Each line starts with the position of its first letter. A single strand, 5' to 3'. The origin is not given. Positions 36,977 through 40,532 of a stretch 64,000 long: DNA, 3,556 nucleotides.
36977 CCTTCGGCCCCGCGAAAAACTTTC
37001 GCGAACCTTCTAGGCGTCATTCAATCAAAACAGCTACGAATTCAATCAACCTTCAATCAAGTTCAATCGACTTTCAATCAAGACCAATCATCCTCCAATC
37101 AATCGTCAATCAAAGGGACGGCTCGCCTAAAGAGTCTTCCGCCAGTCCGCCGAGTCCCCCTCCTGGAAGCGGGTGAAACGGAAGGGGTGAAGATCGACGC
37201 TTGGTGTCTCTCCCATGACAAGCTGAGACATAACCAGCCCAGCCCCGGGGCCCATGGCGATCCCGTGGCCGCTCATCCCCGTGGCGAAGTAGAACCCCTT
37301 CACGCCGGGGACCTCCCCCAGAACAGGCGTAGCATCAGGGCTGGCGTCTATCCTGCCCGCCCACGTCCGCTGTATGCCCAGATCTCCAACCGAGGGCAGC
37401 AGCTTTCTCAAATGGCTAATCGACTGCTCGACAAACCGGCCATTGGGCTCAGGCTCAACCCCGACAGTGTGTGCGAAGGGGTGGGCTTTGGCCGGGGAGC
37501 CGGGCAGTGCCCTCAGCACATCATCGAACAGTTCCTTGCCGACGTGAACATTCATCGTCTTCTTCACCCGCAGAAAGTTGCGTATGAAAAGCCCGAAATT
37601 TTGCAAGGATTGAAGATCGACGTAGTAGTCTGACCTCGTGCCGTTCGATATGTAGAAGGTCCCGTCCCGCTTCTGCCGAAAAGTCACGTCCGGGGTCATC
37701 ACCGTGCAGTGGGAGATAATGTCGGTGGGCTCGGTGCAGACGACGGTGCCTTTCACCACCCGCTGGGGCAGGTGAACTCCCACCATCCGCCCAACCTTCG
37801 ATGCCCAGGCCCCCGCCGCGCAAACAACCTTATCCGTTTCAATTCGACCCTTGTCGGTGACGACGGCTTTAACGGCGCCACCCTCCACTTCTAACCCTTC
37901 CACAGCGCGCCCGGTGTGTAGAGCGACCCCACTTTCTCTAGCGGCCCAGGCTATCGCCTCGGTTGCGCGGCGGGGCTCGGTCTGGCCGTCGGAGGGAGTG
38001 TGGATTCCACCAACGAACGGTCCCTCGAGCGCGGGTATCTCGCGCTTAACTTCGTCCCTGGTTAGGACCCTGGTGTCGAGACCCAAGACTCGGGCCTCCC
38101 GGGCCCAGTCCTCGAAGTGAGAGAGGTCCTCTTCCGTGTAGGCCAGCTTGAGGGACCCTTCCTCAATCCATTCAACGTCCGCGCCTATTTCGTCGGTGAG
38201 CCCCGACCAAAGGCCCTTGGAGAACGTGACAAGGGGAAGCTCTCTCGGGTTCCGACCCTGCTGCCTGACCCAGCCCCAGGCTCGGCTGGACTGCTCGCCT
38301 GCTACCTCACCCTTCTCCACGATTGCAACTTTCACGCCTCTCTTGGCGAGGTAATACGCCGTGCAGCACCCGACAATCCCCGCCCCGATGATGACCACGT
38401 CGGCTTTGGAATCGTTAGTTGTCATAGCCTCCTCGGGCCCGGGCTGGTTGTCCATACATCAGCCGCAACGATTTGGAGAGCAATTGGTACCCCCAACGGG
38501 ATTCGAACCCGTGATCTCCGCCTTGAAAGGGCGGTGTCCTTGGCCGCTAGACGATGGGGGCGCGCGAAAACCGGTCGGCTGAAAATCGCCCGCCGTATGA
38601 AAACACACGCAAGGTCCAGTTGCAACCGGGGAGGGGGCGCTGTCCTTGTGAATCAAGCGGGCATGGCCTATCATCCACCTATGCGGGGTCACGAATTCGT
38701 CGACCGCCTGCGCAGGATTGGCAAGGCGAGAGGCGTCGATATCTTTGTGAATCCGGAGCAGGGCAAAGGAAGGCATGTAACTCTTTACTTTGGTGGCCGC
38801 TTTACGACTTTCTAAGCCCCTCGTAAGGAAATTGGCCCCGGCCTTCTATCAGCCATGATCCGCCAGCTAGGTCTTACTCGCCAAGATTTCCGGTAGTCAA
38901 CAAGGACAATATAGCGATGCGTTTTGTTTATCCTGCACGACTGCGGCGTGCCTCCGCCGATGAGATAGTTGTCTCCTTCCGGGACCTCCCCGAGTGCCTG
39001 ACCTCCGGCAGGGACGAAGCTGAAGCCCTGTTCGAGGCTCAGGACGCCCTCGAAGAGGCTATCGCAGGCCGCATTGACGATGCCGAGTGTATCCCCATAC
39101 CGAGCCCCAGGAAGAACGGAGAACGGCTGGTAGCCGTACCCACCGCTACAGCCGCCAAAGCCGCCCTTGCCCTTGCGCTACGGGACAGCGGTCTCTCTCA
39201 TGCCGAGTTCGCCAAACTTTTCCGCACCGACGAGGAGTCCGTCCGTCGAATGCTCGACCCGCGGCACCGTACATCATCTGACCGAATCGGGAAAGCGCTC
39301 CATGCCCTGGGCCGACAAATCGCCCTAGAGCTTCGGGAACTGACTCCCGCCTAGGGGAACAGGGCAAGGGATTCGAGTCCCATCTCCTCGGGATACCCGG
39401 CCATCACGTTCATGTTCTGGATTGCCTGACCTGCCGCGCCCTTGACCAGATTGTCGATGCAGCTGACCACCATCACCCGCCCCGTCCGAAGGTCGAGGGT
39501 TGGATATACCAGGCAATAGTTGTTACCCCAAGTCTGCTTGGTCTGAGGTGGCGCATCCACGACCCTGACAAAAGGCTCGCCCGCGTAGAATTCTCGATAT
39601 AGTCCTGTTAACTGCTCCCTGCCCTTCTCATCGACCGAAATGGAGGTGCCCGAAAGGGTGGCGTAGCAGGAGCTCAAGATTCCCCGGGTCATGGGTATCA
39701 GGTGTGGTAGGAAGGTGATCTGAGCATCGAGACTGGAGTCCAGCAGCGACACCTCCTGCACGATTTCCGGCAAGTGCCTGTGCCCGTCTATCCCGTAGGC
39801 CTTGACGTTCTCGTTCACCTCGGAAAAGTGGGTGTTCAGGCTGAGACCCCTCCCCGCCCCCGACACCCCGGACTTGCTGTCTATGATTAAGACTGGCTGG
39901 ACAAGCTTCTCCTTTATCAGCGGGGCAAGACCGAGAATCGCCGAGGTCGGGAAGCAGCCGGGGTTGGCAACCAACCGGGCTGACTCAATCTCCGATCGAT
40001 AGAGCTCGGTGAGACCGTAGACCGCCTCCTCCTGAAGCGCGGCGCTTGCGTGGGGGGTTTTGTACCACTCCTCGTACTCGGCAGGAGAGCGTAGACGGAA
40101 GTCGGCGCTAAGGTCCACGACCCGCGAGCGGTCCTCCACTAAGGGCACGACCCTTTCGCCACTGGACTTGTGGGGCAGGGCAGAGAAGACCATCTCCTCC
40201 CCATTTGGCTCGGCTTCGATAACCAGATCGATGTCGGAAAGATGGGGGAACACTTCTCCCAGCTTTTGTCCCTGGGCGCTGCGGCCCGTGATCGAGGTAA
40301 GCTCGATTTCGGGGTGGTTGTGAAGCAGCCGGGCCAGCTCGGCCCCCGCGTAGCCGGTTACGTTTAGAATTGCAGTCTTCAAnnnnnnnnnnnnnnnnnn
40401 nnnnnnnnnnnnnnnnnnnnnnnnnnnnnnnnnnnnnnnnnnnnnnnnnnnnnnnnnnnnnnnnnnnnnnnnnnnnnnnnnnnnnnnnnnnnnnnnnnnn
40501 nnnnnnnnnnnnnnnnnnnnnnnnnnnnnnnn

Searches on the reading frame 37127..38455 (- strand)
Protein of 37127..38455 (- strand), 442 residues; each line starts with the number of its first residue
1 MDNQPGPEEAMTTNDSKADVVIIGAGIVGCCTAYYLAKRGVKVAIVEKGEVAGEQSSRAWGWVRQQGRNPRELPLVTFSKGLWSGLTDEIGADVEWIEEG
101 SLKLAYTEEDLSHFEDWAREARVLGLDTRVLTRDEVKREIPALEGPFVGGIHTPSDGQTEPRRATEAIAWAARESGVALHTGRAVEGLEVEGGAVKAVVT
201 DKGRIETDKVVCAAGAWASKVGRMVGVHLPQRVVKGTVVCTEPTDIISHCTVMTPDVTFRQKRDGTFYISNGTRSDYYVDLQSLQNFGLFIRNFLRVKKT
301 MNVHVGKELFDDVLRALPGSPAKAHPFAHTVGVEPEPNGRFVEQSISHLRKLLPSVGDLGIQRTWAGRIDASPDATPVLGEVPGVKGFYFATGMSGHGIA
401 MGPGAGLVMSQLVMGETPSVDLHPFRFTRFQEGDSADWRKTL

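Call 33: search_protein_families(library=pfam, proteins=[window:37127-38455:-], max_evalue=0.0001)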
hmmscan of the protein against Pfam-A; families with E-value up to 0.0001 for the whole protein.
window:37127-38455:- (442 aa): 12 families
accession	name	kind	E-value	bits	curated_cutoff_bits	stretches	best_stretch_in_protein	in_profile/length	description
PF01266.30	DAO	-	2.2e-76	258.1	27.9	1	19-412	1-353/353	FAD dependent oxidoreductase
PF07992.20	Pyr_redox_2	-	8.7e-12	45.5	26.1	1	18-50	143-175/291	Pyridine nucleotide-disulphide oxidoreductase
PF00890.30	FAD_binding_2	-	5.9e-10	39.3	20.4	1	19-64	1-46/414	FAD binding domain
PF01494.25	FAD_binding_3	-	4.9e-08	33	22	1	18-59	2-42/349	FAD binding domain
PF13450.12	NAD_binding_8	-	5.6e-08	33.4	21.9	1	22-53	1-32/68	NAD(P)-binding Rossmann-like domain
PF12831.13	FAD_oxidored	-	8.3e-08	32.4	27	1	19-204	1-130/416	FAD dependent oxidoreductase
PF00070.33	Pyr_redox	-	2.8e-07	31.4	22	0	20-50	2-32/82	Pyridine nucleotide-disulphide oxidoreductase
PF01946.23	Thi4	-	4.5e-06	26.5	26.2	1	16-48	16-49/235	Thi4 family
PF01593.30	Amino_oxidase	-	9.3e-06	25.6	19.8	0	167-220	212-260/443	Flavin containing amine oxidoreductase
PF03486.20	HI0933_like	-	2.4e-05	24.3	50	0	19-54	2-37/244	HI0933-like protein Rossmann domain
PF13738.12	Pyr_redox_3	-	6.6e-05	22.7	30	0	21-52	1-33/305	Pyridine nucleotide-disulphide oxidoreductase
PF01134.28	GIDA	-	7.3e-05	22.4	22.1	0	19-46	1-28/391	Glucose inhibited division protein A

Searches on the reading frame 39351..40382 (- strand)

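Call 33: search_protein_families(library=pfam, proteins=[window:39351-40382:-], max_evalue=0.0001)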
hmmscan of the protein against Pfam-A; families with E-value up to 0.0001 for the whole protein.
window:39351-40382:- (343 aa): 3 families
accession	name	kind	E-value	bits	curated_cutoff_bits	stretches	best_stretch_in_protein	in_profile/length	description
PF22698.1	Semialdhyde_dhC_1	-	9.6e-55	185.3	27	1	143-311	1-165/165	Semialdehyde dehydrogenase, dimerisation domain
PF01118.30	Semialdhyde_dh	-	3.9e-21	76.1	26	1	3-134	2-120/121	Semialdehyde dehydrogenase, NAD binding domain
PF02774.23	Semialdhyde_dhC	-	2.3e-18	67.5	26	1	152-314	1-184/184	Semialdehyde dehydrogenase, dimerisation domain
